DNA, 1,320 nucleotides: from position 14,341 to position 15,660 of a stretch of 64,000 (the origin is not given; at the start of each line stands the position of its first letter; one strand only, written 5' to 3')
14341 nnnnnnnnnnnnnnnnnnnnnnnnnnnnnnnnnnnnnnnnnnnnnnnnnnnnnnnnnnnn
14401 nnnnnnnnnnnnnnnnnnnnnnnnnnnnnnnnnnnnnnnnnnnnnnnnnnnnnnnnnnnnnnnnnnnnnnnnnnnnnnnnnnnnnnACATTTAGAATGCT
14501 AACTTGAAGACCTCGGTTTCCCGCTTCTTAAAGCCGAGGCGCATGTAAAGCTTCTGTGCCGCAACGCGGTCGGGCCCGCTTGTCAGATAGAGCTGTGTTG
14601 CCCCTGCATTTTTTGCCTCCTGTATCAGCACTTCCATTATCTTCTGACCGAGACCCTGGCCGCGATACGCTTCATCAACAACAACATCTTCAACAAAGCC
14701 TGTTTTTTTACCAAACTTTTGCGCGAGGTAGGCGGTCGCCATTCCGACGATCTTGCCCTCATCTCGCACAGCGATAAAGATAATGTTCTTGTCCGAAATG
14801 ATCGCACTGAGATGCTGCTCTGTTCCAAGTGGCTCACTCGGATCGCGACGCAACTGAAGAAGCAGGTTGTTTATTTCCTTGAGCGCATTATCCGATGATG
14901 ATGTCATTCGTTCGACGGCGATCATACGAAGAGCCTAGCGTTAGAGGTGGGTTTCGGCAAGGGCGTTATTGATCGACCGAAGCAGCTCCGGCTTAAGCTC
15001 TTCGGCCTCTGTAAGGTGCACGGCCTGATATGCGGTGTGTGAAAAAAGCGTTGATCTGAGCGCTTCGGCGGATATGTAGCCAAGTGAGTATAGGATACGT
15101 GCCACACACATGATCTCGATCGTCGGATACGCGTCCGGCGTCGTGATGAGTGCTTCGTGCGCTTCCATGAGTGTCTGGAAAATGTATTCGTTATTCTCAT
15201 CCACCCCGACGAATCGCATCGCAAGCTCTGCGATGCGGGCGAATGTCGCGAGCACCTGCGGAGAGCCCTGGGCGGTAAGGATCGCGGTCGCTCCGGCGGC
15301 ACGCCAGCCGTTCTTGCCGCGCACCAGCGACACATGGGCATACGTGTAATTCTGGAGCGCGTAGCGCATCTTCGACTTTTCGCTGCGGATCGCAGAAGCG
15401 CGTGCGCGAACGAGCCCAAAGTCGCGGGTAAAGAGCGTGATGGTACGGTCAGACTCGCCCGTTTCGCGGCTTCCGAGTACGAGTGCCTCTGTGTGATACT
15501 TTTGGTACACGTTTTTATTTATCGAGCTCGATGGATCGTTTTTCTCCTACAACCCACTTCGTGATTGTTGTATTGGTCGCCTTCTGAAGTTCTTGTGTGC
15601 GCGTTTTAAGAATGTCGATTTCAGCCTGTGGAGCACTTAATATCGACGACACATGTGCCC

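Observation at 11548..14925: Two-subunit ATP-citrate lyase operon (GNAT-aclB-aclA) in a housekeeping context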

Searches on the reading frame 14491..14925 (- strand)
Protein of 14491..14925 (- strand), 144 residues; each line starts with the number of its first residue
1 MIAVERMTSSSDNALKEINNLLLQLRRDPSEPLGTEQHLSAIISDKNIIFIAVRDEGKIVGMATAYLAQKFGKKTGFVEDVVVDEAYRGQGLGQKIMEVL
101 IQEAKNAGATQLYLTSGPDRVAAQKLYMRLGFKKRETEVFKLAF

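Call 3: search_protein_families(library=pfam, proteins=[window:14491-14925:-], max_evalue=0.01)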
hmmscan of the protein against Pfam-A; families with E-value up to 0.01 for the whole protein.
window:14491-14925:- (144 aa): 10 families
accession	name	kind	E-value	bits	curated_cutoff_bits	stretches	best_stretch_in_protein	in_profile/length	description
PF00583.31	Acetyltransf_1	-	1.3e-21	77.4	20.7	1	32-132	18-116/116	Acetyltransferase (GNAT) family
PF13508.13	Acetyltransf_7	-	2.3e-15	57.2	27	1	48-134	4-84/84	Acetyltransferase (GNAT) domain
PF13673.13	Acetyltransf_10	-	2.3e-12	47.5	23.6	1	37-138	20-113/128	Acetyltransferase (GNAT) domain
PF08445.16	FR47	-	2.7e-07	30.9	22.1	1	68-139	14-84/86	FR47-like protein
PF13527.13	Acetyltransf_9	-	6.3e-06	26.7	25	1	30-133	25-125/127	Acetyltransferase (GNAT) domain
PF13420.13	Acetyltransf_4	-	6.2e-05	23.5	24.3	1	36-135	38-137/155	Acetyltransferase (GNAT) domain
PF13302.13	Acetyltransf_3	-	0.00014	23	25.4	1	45-133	47-138/138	Acetyltransferase (GNAT) domain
PF14542.12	Acetyltransf_CG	-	0.00016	22.1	30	1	71-109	20-58/80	GCN5-related N-acetyl-transferase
PF12746.13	GNAT_acetyltran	-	0.00049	20.2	26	1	51-135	160-237/243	GNAT acetyltransferase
PF24553.2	Rv0428c_C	-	0.00088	19.4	27.2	1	60-135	145-218/224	Probable histone acetyltransferase Rv0428c C-terminal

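Call 4: search_protein_families(library=ncbifam, proteins=[window:14491-14925:-], max_evalue=0.01)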
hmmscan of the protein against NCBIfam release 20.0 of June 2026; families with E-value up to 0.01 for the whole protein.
window:14491-14925:- (144 aa): 35 families (the best 25 are shown)
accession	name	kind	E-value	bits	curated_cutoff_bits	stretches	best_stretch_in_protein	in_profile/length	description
TIGR01575.1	rimI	equivalog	1.2e-13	51.3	86.4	1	37-136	21-116/132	ribosomal protein S18-alanine N-acetyltransferase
NF033083.0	AAC_3_I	equivalog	9.6e-12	45.3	200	1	33-134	33-136/145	AAC(3)-I family aminoglycoside N-acetyltransferase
NF040503.1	resist_ArsN1a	equivalog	5.4e-10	39.2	170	1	36-134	34-135/159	arsinothricin resistance N-acetyltransferase ArsN1 family A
TIGR02406.1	ectoine_EctA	equivalog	6.4e-09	36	120.6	1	51-134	43-125/157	diaminobutyrate acetyltransferase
NF040501.1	resist_ArsN2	equivalog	8.4e-09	35.1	125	1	47-136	23-105/133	arsenic resistance N-acetyltransferase ArsN2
NF043067.1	AAC_6p_group_E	equivalog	1.3e-08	34.8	140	1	13-137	4-132/140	aminoglycoside 6'-N-acetyltransferase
TIGR03448.1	mycothiol_MshD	equivalog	1.7e-08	34.1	163.1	1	47-139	199-292/294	mycothiol synthase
NF007530.0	PRK10146.1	equivalog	3.8e-08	33.7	142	1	18-135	17-136/144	aminoalkylphosphonate N-acetyltransferase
NF049894.1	CG3035_N_ac_Glu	equivalog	2.4e-07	30.3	280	1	45-135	203-292/300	N-acetylglutamate synthase, CG3035 family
NF000360.1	sat4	exception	1.1e-06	28.9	380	1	43-135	68-156/180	streptothricin N-acetyltransferase Sat4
NF002959.0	PRK03624.1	equivalog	1.3e-06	28.2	124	1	44-137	46-134/147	GNAT family acetyltransferase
NF000487.1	stat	exception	2.1e-06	27.4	420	1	48-133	79-162/189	streptothricin N-acetyltransferase STAT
NF007025.1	PRK09491.1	equivalog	2.5e-06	27.5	173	1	80-134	67-121/145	ribosomal protein S18-alanine N-acetyltransferase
NF000497.1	AAC_6p_Iak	exception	2.9e-06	27.4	325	1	19-139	20-143/153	aminoglycoside N-acetyltransferase AAC(6')-Iak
NF041716.1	HxA_phane_GNAT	equivalog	5.2e-06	26.4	250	1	53-139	58-147/152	cyclophane-containing RiPP N-acetyltransferase HaaN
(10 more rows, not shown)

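Call 52: search_protein_families(library=pfam, alignment_id=A2, max_evalue=0.001)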
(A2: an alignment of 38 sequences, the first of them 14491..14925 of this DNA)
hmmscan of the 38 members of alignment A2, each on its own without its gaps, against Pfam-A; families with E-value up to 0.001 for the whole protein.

A. member 1, window:14491-14925:- (144 aa): 10 families
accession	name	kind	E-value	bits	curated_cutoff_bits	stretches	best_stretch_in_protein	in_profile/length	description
PF00583.31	Acetyltransf_1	-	1.3e-21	77.4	20.7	1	32-132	18-116/116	Acetyltransferase (GNAT) family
PF13508.13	Acetyltransf_7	-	2.3e-15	57.2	27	1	48-134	4-84/84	Acetyltransferase (GNAT) domain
PF13673.13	Acetyltransf_10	-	2.3e-12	47.5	23.6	1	37-138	20-113/128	Acetyltransferase (GNAT) domain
PF08445.16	FR47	-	2.7e-07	30.9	22.1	1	68-139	14-84/86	FR47-like protein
PF13527.13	Acetyltransf_9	-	6.3e-06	26.7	25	1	30-133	25-125/127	Acetyltransferase (GNAT) domain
PF13420.13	Acetyltransf_4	-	6.2e-05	23.5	24.3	1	36-135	38-137/155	Acetyltransferase (GNAT) domain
PF13302.13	Acetyltransf_3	-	0.00014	23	25.4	1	45-133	47-138/138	Acetyltransferase (GNAT) domain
PF14542.12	Acetyltransf_CG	-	0.00016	22.1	30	1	71-109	20-58/80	GCN5-related N-acetyl-transferase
PF12746.13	GNAT_acetyltran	-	0.00049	20.2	26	1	51-135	160-237/243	GNAT acetyltransferase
PF24553.2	Rv0428c_C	-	0.00088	19.4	27.2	1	60-135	145-218/224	Probable histone acetyltransferase Rv0428c C-terminal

B. families by the number of members that match (of 38 scanned): 26 families (the first 25 are shown)
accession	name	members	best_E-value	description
PF00583.31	Acetyltransf_1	20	1.3e-21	Acetyltransferase (GNAT) family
PF13302.13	Acetyltransf_3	19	1.1e-06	Acetyltransferase (GNAT) domain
PF13508.13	Acetyltransf_7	14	1.5e-16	Acetyltransferase (GNAT) domain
PF13673.13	Acetyltransf_10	14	2.8e-15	Acetyltransferase (GNAT) domain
PF08445.16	FR47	10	1.1e-09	FR47-like protein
PF13527.13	Acetyltransf_9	10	1.7e-07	Acetyltransferase (GNAT) domain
PF14542.12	Acetyltransf_CG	7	1.4e-06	GCN5-related N-acetyl-transferase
PF13420.13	Acetyltransf_4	4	1.8e-05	Acetyltransferase (GNAT) domain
PF12746.13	GNAT_acetyltran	3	2.3e-05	GNAT acetyltransferase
PF04203.18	Sortase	2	4.4e-24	Sortase domain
PF01424.28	R3H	2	1.7e-18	R3H domain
PF13083.13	KH_KhpA-B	2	2.6e-08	KhpA/KhpB, KH domain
PF24553.2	Rv0428c_C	2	0.00047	Probable histone acetyltransferase Rv0428c C-terminal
PF08282.18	Hydrolase_3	1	7.6e-45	haloacid dehalogenase-like hydrolase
PF00483.29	NTP_transferase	1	4.6e-41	Nucleotidyl transferase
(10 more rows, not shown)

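Call 55: search_solved_structures(query=window:14491-14925:-, max_evalue=0.001)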
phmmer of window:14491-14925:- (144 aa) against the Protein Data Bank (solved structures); distinct sequences matched with E-value up to 0.001: 49.
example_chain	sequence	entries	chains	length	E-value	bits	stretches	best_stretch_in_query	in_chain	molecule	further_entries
6yug_A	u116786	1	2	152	1.1e-09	41.5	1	17-144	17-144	Diamine acetyltransferase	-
3fb3_A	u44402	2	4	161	1.1e-08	38.3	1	54-138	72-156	N-acetyltransferase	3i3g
3t90_A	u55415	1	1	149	4.8e-08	36.2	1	45-119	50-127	Glucose-6-phosphate acetyltransferase 1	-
7l1k_A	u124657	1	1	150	2e-07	34.2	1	24-134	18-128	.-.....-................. 30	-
1u6m_A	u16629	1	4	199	4.2e-07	33.1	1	70-136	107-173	acetyltransferase, GNAT family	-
1z4e_A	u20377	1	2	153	4.3e-07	33.1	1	32-135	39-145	transcriptional regulator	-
9mgs_A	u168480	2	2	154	5.1e-07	32.8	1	37-134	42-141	Aminoglycoside acetyltransferase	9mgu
6bvc_A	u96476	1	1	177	7.9e-07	32.2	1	37-134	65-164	Aminoglycoside-(3)-N-acetyltransferase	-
1bo4_A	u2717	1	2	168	8.9e-07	32.1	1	37-134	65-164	PROTEIN (SERRATIA MARCESCENS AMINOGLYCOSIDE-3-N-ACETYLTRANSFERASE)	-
2dxq_A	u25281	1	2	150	2.2e-06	30.8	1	27-137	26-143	Acetyltransferase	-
3f8k_A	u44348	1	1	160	6.6e-06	29.3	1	35-136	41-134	Protein acetyltransferase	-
5f46_A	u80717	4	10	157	1.1e-05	28.6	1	35-114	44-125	aminoglycoside acetyltransferase meta-AAC0020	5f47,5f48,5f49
3lod_A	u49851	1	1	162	1.1e-05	28.5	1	44-135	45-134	Putative acyl-CoA N-acyltransferase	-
5u08_A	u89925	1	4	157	1.2e-05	28.4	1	35-114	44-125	aminoglycoside acetyltransferase meta-AAC0020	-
3fyn_A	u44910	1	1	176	1.3e-05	28.3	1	63-134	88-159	Integron gene cassette protein HFX_CASS3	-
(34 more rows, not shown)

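Call 58: search_solved_structures(query=window:14491-14925:-, max_evalue=0.000001, show_alignments=3)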
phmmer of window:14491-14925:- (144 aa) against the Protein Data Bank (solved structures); distinct sequences matched with E-value up to 0.000001: 9.
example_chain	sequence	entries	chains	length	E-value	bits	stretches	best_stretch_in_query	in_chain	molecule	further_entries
6yug_A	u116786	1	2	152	1.1e-09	41.5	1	17-144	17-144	Diamine acetyltransferase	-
3fb3_A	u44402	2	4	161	1.1e-08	38.3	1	54-138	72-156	N-acetyltransferase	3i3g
3t90_A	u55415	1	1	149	4.8e-08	36.2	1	45-119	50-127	Glucose-6-phosphate acetyltransferase 1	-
7l1k_A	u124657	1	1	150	2e-07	34.2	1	24-134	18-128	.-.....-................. 30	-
1u6m_A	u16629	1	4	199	4.2e-07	33.1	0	70-136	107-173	acetyltransferase, GNAT family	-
1z4e_A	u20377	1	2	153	4.3e-07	33.1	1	32-135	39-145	transcriptional regulator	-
9mgs_A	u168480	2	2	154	5.1e-07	32.8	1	37-134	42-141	Aminoglycoside acetyltransferase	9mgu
6bvc_A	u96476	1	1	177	7.9e-07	32.2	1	37-134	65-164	Aminoglycoside-(3)-N-acetyltransferase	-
1bo4_A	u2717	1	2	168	8.9e-07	32.1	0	37-134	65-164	PROTEIN (SERRATIA MARCESCENS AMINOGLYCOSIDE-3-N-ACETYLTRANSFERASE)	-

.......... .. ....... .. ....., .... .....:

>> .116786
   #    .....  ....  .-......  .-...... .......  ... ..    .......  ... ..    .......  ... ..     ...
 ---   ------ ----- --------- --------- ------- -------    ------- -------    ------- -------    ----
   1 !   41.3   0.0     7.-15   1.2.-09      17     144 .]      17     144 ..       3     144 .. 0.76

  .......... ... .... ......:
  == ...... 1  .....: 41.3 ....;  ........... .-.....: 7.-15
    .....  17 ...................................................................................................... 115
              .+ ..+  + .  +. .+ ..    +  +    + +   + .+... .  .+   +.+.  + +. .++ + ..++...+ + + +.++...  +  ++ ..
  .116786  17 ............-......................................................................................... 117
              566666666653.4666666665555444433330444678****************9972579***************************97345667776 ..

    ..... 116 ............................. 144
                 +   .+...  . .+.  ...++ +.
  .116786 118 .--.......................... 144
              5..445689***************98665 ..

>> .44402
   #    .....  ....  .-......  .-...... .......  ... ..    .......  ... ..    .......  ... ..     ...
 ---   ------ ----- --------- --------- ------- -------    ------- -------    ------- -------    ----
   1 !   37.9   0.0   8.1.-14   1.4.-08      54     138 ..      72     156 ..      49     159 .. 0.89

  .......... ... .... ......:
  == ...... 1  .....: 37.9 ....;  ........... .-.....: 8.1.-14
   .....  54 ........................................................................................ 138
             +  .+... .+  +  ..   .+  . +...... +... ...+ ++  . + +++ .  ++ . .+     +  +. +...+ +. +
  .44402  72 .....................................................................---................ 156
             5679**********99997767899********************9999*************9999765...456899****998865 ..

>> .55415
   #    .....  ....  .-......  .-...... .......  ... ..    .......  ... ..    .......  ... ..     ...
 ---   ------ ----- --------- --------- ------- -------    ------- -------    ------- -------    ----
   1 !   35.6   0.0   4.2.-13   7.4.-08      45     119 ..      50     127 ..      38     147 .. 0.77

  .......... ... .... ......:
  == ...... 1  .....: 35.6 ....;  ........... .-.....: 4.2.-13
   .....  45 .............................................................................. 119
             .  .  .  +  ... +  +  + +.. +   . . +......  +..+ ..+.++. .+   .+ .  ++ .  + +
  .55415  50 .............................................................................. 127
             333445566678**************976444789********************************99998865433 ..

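Call 63: search_solved_structures(query=A3, max_evalue=0.00001)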
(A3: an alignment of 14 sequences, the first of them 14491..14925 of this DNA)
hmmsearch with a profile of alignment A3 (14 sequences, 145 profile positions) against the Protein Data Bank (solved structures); distinct sequences matched with E-value up to 0.00001: 103 (the best 60 are shown).
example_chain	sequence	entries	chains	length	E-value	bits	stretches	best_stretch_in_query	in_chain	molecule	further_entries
1z4e_A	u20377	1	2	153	1.4e-20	76.6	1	6-134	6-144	transcriptional regulator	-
6yug_A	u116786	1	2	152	2.6e-17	65.9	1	1-142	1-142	Diamine acetyltransferase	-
6wqb_A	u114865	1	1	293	9e-16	61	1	6-136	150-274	N-terminal acetyltransferase, GNAT family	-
6wqc_A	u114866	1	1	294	9.1e-16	60.9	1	6-136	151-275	N-terminal acetyltransferase, GNAT family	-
3fb3_A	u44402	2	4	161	3.2e-15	59.2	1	20-136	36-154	N-acetyltransferase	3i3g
2dxq_A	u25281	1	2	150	7.8e-15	57.9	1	7-137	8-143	Acetyltransferase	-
3t9y_A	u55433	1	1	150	2.1e-14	56.5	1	10-140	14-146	Acetyltransferase, GNAT family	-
8a9o_A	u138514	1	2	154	3.2e-13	52.7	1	7-133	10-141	DpA polyamine acetyltransferase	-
3pp9_A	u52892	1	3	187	5.5e-13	51.9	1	40-133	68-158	Putative streptothricin acetyltransferase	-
3i9s_A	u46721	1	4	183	7.6e-13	51.5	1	41-141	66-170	Integron cassette protein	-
7wx5_A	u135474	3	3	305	1.5e-12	50.5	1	32-136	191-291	N-acetyltransferase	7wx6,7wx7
3t90_A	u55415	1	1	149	3.3e-12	49.4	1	16-136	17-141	Glucose-6-phosphate acetyltransferase 1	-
8a9n_A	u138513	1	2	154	4.1e-12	49.1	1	7-133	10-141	Acetyltransferase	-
7l1k_A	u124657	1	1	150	5.1e-12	48.8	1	20-135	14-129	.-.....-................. 30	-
4f6a_A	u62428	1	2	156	1.2e-11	47.6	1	8-135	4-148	BH1408 protein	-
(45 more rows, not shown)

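Call 70: find_homologous_proteins(query=window:14491-14925:-, max_evalue=0.00001)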
Query window:14491-14925:- (144 aa): 29 proteins with E <= 0.00001 among 43 candidates.
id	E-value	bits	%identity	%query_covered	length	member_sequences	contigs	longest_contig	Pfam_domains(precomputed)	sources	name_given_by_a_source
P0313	4.0e-85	300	100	100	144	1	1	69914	PF13673.14,PF13508.14,PF08445.17,PF13527.14,PF00583.32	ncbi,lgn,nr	ncbi:MAG: family N-acetyltransferase [Candidatus Kaiserbacteria bacterium]|nr:family N-acetyltransfe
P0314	6.7e-73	260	84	100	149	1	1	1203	PF13673.14,PF13302.14,PF13508.14,PF08445.17,PF00583.32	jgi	jgi:ribosomal protein S18 acetylase RimI-like enzyme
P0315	7.0e-68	244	81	100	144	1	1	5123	PF13673.14,PF13508.14,PF08445.17,PF00583.32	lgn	-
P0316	9.4e-68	244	78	100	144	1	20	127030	PF13673.14,PF13508.14,PF08445.17,PF00583.32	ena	-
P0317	9.4e-68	244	78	100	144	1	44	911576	PF13673.14,PF13508.14,PF08445.17,PF00583.32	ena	-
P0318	9.1e-67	241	76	100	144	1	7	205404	PF13673.14,PF13508.14,PF08445.17,PF00583.32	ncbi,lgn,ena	-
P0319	1.3e-66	240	77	100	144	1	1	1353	PF13673.14,PF13508.14,PF08445.17,PF00583.32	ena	-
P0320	3.1e-59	216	70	100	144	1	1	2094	PF13673.14,PF13508.14,PF08445.17,PF00583.32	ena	-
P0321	1.4e-56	208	69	96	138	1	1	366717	PF13673.14,PF13508.14,PF13527.14,PF00583.32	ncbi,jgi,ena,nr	ncbi:MAG TPA: GNAT family N-acetyltransferase [Candidatus Paceibacterota bacterium]|nr:GNAT family N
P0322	2.3e-55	204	69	99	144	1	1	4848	PF13673.14,PF13508.14,PF08445.17,PF13527.14,PF00583.32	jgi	jgi:ribosomal protein S18 acetylase RimI-like enzyme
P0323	4.2e-55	203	67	100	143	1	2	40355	PF13673.14,PF13508.14,PF08445.17,PF13527.14,PF00583.32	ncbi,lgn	-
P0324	5.8e-52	193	66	99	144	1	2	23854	PF13673.14,PF13302.14,PF13508.14,PF24553.3,PF08445.17,PF00583.32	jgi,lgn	jgi:ribosomal protein S18 acetylase RimI-like enzyme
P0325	1.1e-51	192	65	100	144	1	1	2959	PF13673.14,PF13508.14,PF08445.17,PF00583.32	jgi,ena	-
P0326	3.9e-49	184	61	100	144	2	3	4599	PF13673.14,PF13508.14,PF24553.3,PF08445.17,PF00583.32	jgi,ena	jgi:ribosomal protein S18 acetylase RimI-like enzyme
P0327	3.8e-48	180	62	99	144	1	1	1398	PF13673.14,PF13508.14,PF08445.17,PF00583.32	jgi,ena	-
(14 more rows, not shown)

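Call 80: predict_structure(alignment_id=A5)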
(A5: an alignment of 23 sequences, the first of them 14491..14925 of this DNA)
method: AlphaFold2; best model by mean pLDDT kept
length: 144 residues; sequences in the alignment: 23
mean_pLDDT: 95.2   pTM: 0.89
mean pLDDT of the five models: 95.2, 95.1, 94.8, 94.7, 94.3
residues with pLDDT >= 90: 128; 70-90: 16; 50-70: 0; < 50: 0
segments of 3 or more residues with pLDDT < 50: none
pLDDT, mean of each block of 10 residues (from residue 1): 93 96 90 95 97 96 98 97 94 97 98 93 94 93 97
secondary structure, 60 per line:
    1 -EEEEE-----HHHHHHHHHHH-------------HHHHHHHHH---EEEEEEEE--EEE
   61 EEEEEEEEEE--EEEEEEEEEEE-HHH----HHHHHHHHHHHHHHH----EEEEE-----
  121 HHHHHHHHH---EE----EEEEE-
elements in order: E2-6 H12-22 H36-44 E48-55 E58-70 E73-83 H92-106 E111-115 H121-129 E139-143

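Call 83: fold_search(model_id=the predicted structure, library=pdb)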
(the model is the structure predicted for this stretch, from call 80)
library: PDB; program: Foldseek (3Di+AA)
matches with E <= 10: 1498; with E <= 0.001: 988
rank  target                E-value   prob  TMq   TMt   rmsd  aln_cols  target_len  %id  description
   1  3fb3_A                2.3e-10  1.00  0.78  0.79   2.9       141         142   26  Crystal Structure of Trypanosoma Brucei Acetyltransferase, Tb11.01.2886 (released 2008-11-25)
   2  6yug_A                6.1e-10  1.00  0.80  0.80   5.3       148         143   28  Crystal structure of C. parvum GNA1 in complex with acetyl-CoA and glucose 6P. (released 2020-09-30)
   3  3t90                  1.2e-09  1.00  0.77  0.76   2.8       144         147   24  Crystal structure of glucosamine-6-phosphate N-acetyltransferase from Arabidopsis thaliana (released 2012-04-11)
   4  9mgu                  1.3e-09  1.00  0.77  0.73   3.1       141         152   23  Structure of aminoglycoside acetyltransferase AAC(3)-Ia in complex with CoA (released 2025-09-03)
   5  3i3g_A                1.5e-09  1.00  0.76  0.77   2.5       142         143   26  Crystal Structure of Trypanosoma brucei N-acetyltransferase (Tb11.01.2886) at 1.86A (released 2009-08-11)
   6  4ua3_A                1.6e-09  1.00  0.70  0.56   4.8       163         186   15  Crystal structure of selenomethionine labeled SpNatD (released 2015-01-28)
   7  3fb3_B                1.7e-09  1.00  0.76  0.74   2.5       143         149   26  Crystal Structure of Trypanosoma Brucei Acetyltransferase, Tb11.01.2886 (released 2008-11-25)
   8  9mgs                  1.9e-09  1.00  0.82  0.77   2.4       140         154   22  Structure of aminoglycoside acetyltransferase AAC(3)-Ia in complex with sisomicin and CoA (released 2025-09-03)
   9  6bvc                  3.8e-09  1.00  0.82  0.77   2.4       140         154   23  Crystal structure of AAC(3)-Ia in complex with coenzyme A (released 2017-12-27)
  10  1z4e_A                3.8e-09  1.00  0.79  0.76   3.0       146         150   24  Crystal structure of transcriptional regulator from Bacillus halodurans C-125 (released 2005-06-21)
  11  8iyo_A                3.8e-09  1.00  0.78  0.70   6.0       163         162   17  Crystal structure of a protein acetyltransferase, HP0935, acetyl-CoA bound form (released 2024-04-10)
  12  1bo4_B                4.1e-09  1.00  0.71  0.75   2.4       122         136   22  CRYSTAL STRUCTURE OF A GCN5-RELATED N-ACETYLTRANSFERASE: SERRATIA MARESCENS AMINOGLYCOSIDE 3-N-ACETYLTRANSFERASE (released 1998-10-07)
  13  2dxq_A                4.9e-09  1.00  0.77  0.75   3.0       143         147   24  Putative acetyltransferase from Agrobacterium tumefaciens str. C58 (released 2006-09-27)
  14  8iyo_B                5.9e-09  1.00  0.78  0.70   5.9       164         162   17  Crystal structure of a protein acetyltransferase, HP0935, acetyl-CoA bound form (released 2024-04-10)
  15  1bo4_A                6.7e-09  1.00  0.71  0.75   2.5       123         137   22  CRYSTAL STRUCTURE OF A GCN5-RELATED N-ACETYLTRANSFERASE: SERRATIA MARESCENS AMINOGLYCOSIDE 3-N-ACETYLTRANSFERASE (released 1998-10-07)
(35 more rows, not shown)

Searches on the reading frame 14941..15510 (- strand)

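Call 3: search_protein_families(library=pfam, proteins=[window:14941-15510:-], max_evalue=0.01)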
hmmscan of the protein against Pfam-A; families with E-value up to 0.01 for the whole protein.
window:14941-15510:- (189 aa): 1 family
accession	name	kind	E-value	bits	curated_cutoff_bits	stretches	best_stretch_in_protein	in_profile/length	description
PF11967.14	RecO_N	-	7.7e-15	55.1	27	1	4-66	3-65/80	Recombination protein O N terminal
